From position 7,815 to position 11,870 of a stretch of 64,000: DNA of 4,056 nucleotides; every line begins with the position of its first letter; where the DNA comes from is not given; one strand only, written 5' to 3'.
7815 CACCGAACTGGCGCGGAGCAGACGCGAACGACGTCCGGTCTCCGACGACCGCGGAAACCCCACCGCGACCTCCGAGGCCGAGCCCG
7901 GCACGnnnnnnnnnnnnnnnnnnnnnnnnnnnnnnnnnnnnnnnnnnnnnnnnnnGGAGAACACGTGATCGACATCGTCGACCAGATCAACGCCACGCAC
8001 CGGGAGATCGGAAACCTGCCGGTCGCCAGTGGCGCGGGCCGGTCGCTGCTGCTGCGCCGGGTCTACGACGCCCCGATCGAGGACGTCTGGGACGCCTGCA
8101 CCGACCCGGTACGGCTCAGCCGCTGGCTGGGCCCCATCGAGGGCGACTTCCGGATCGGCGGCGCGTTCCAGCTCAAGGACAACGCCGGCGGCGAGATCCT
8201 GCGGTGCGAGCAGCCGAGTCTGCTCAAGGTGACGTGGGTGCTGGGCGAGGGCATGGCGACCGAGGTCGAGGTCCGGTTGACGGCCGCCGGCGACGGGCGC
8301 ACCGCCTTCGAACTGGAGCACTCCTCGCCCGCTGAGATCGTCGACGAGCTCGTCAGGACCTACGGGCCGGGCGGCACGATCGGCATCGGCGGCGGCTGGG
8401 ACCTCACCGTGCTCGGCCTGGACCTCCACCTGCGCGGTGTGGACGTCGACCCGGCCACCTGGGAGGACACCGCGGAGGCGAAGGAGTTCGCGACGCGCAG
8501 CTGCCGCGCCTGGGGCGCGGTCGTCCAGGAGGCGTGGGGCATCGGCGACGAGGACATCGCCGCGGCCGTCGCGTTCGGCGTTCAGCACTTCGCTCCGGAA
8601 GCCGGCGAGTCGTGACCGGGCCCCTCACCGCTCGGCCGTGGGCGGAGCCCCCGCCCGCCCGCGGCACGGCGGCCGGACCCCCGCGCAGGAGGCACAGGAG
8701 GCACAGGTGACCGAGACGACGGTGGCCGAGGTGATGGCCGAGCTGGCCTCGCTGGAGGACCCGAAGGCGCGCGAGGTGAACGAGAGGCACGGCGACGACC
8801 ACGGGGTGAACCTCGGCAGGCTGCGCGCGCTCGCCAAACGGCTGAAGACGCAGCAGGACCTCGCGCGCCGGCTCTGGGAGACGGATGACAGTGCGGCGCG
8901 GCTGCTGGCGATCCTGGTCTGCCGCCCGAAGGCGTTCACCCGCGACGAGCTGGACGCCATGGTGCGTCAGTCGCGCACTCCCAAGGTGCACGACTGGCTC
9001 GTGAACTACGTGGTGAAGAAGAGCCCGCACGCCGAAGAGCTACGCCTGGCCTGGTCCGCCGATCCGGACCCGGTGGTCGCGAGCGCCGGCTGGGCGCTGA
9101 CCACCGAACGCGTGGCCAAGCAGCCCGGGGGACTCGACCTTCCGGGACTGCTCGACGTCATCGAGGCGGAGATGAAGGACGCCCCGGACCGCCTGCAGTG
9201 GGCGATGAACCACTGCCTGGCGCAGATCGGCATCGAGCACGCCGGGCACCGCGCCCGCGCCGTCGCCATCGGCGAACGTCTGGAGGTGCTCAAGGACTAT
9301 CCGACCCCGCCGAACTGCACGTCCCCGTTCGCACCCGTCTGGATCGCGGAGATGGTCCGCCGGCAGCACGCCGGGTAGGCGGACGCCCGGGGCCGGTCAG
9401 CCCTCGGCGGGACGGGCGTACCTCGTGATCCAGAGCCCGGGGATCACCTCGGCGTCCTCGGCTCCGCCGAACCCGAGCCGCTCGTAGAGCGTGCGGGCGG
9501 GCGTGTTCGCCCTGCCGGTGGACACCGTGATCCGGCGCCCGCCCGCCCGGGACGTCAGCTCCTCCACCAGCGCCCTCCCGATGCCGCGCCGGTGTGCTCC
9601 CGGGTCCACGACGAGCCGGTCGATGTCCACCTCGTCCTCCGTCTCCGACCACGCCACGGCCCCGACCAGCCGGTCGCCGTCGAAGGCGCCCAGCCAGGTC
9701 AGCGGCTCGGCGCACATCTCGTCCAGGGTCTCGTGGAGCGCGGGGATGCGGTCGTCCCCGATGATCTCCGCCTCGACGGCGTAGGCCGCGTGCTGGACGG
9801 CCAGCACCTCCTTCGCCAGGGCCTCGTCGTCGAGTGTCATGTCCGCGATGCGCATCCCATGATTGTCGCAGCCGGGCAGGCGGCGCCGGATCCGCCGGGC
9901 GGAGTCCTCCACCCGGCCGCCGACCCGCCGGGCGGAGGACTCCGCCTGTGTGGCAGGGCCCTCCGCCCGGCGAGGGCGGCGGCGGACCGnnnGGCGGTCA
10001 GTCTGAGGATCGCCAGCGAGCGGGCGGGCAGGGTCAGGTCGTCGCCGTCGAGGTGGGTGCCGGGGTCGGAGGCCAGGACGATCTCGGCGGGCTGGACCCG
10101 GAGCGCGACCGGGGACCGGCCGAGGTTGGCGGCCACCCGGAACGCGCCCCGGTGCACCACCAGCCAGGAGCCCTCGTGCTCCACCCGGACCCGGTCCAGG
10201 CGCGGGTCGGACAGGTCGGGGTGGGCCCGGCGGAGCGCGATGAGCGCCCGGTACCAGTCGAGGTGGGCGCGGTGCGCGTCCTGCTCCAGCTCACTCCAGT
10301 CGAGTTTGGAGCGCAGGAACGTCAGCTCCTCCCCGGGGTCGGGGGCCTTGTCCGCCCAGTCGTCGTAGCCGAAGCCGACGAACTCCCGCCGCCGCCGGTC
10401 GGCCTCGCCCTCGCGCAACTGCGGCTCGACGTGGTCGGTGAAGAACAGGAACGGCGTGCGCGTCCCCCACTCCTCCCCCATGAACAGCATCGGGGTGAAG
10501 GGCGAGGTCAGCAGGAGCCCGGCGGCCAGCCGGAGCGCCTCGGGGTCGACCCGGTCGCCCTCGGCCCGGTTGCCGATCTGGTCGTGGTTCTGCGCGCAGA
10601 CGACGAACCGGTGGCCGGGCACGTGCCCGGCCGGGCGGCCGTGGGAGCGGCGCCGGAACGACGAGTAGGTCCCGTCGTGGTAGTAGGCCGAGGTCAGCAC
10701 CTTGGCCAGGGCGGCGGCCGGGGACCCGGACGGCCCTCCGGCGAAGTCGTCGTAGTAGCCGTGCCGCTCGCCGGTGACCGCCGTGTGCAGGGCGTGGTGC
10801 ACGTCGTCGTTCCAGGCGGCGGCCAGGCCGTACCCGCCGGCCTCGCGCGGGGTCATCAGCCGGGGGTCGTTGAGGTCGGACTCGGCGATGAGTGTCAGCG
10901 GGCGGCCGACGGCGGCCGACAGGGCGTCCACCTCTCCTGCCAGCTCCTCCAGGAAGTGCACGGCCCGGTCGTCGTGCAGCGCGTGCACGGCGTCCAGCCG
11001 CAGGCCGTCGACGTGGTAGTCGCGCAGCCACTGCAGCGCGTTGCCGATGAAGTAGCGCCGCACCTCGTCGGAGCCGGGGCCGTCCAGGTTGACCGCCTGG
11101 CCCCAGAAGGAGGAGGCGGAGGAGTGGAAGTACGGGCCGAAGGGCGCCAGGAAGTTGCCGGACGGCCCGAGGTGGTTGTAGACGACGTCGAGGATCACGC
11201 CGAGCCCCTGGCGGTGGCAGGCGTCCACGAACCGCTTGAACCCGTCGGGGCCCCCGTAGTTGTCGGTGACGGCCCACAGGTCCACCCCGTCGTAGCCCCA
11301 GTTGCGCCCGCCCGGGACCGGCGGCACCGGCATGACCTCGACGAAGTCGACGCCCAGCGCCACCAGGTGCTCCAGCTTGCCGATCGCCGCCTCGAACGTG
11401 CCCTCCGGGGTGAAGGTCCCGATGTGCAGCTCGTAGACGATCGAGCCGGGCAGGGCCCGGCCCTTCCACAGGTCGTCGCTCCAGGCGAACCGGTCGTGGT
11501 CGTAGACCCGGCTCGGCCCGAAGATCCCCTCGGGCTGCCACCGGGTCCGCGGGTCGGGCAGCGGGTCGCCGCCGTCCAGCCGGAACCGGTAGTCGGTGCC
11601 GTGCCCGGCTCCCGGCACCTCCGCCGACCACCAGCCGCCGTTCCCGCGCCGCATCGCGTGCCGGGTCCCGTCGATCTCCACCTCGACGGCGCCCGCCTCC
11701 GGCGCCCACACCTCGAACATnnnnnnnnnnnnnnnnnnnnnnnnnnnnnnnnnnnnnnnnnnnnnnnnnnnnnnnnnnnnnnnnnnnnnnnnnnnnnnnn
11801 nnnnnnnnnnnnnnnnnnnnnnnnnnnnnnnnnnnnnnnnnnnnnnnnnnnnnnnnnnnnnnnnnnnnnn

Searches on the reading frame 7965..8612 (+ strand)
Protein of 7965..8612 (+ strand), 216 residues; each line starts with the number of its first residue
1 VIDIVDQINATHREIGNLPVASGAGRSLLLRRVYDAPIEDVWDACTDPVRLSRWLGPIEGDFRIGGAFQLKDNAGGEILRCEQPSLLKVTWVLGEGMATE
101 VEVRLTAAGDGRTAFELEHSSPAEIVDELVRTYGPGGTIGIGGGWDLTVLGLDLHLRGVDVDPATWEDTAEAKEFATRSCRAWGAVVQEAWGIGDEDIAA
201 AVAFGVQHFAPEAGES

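Call 34: search_protein_families(library=pfam, proteins=[window:7965-8612:+], max_evalue=0.001)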
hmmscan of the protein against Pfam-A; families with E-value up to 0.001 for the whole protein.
window:7965-8612:+ (216 aa): 1 family
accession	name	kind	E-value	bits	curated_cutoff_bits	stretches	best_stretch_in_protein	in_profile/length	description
PF08327.17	AHSA1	-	2.9e-13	50.6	22.1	1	35-121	1-97/125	Activator of Hsp90 ATPase homolog 1-like protein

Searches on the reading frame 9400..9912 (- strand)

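Call 34: search_protein_families(library=pfam, proteins=[window:9400-9912:-], max_evalue=0.001)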
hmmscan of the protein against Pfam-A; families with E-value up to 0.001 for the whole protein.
window:9400-9912:- (171 aa): 6 families
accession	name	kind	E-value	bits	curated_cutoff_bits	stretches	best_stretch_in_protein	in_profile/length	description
PF00583.31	Acetyltransf_1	-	8.6e-15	55.5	20.7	1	65-148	25-116/116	Acetyltransferase (GNAT) family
PF13673.13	Acetyltransf_10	-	1.9e-13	50.9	23.6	1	61-164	20-123/128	Acetyltransferase (GNAT) domain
PF13508.13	Acetyltransf_7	-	8.7e-13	48.9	27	1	75-148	7-82/84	Acetyltransferase (GNAT) domain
PF08445.16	FR47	-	6.3e-12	45.8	22.1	1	74-151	2-80/86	FR47-like protein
PF12568.14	PanZ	-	6.6e-05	22.8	22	1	79-122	46-89/128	Acetyltransferase (GNAT) domain, PanZ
PF14542.12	Acetyltransf_CG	-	0.00016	22.2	30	1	80-126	9-56/80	GCN5-related N-acetyl-transferase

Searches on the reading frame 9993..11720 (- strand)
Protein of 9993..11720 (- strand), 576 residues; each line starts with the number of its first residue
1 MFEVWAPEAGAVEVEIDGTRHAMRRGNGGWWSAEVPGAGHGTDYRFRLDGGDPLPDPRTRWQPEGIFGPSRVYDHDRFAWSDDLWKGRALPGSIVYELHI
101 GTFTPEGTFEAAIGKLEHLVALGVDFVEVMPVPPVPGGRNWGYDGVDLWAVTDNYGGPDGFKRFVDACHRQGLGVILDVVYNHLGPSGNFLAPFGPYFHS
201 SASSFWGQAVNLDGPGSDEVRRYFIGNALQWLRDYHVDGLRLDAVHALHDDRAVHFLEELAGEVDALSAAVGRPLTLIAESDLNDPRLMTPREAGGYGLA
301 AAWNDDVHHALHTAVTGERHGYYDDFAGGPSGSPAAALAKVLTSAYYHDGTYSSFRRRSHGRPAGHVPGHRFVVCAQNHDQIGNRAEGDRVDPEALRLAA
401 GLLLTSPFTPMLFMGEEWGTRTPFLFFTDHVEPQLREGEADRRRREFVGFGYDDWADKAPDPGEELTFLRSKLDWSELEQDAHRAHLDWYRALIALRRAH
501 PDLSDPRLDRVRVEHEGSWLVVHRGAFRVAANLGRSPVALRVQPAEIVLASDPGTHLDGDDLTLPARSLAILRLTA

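Call 34: search_protein_families(library=pfam, proteins=[window:9993-11720:-], max_evalue=0.001)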
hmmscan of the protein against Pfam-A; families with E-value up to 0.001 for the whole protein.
window:9993-11720:- (576 aa): 3 families
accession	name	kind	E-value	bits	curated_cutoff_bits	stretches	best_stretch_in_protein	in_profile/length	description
PF00128.31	Alpha-amylase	-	5.4e-19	69.2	22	1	100-186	15-94/446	Alpha amylase, catalytic domain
PF11941.14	DUF3459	-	1.4e-18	67.5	22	1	489-571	1-89/90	Domain of unknown function (DUF3459)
PF02922.24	CBM_48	-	7.9e-06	26.6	22.4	1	2-52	15-72/83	Carbohydrate-binding module 48 (Isoamylase N-terminal domain)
